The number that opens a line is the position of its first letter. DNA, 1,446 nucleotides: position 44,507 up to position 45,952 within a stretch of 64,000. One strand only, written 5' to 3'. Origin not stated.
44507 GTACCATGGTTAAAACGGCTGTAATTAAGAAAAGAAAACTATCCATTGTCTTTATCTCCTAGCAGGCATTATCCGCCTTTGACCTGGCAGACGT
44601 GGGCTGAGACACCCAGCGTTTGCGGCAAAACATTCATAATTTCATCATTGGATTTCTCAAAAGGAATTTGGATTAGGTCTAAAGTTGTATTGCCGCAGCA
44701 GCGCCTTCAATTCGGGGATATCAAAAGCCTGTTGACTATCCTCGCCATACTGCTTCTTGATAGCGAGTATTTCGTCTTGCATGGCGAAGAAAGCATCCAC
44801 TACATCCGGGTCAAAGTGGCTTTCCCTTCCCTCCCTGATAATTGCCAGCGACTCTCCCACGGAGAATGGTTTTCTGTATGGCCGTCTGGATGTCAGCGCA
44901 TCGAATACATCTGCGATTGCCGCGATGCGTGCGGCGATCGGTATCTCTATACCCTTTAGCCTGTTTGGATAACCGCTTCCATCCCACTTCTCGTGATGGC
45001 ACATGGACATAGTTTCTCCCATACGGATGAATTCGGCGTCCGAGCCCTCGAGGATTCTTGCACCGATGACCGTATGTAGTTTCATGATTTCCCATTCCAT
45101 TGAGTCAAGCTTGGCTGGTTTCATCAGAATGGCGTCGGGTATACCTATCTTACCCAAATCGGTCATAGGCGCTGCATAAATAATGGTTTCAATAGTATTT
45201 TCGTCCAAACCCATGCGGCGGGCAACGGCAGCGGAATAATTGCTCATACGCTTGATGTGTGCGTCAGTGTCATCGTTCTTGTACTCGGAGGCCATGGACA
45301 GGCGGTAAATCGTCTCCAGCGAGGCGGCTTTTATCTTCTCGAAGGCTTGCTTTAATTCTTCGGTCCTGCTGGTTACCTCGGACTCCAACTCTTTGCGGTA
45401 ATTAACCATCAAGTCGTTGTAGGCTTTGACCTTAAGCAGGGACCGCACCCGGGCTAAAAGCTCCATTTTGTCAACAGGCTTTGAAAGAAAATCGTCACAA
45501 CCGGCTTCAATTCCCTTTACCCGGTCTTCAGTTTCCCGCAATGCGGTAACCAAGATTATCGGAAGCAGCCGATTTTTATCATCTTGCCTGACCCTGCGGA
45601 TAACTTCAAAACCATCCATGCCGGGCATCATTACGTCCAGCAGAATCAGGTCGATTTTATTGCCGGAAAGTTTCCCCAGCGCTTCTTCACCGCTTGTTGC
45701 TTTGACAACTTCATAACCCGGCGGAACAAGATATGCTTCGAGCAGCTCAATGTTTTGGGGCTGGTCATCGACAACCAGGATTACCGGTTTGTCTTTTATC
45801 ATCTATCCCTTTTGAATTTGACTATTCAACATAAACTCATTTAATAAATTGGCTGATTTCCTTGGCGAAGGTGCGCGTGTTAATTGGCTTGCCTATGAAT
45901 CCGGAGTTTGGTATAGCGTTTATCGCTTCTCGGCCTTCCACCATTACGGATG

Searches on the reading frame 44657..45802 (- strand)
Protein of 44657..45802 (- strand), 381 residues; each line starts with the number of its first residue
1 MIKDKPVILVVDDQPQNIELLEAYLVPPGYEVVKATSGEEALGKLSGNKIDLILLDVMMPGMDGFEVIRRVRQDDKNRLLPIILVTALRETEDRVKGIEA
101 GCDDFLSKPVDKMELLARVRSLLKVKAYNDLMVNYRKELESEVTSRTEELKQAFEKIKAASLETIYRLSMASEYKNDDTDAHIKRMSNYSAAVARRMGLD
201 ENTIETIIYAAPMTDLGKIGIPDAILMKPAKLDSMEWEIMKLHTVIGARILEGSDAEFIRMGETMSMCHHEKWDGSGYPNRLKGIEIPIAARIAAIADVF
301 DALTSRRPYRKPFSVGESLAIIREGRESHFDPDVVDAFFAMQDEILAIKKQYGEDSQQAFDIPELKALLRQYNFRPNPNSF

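Call 65: search_protein_families(library=pfam, proteins=[window:44657-45802:-], max_evalue=0.00001)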
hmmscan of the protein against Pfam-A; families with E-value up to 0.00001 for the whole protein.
window:44657-45802:- (381 aa): 3 families
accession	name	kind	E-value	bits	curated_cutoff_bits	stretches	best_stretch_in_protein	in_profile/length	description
PF13487.12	HD_5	-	6.3e-31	107.8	27.2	1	180-334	15-170/170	HD domain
PF00072.30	Response_reg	-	8.9e-31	106.8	30.2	1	8-120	1-111/111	Response regulator receiver domain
PF01966.28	HD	-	1.4e-12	48.4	22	1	180-302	2-115/116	HD domain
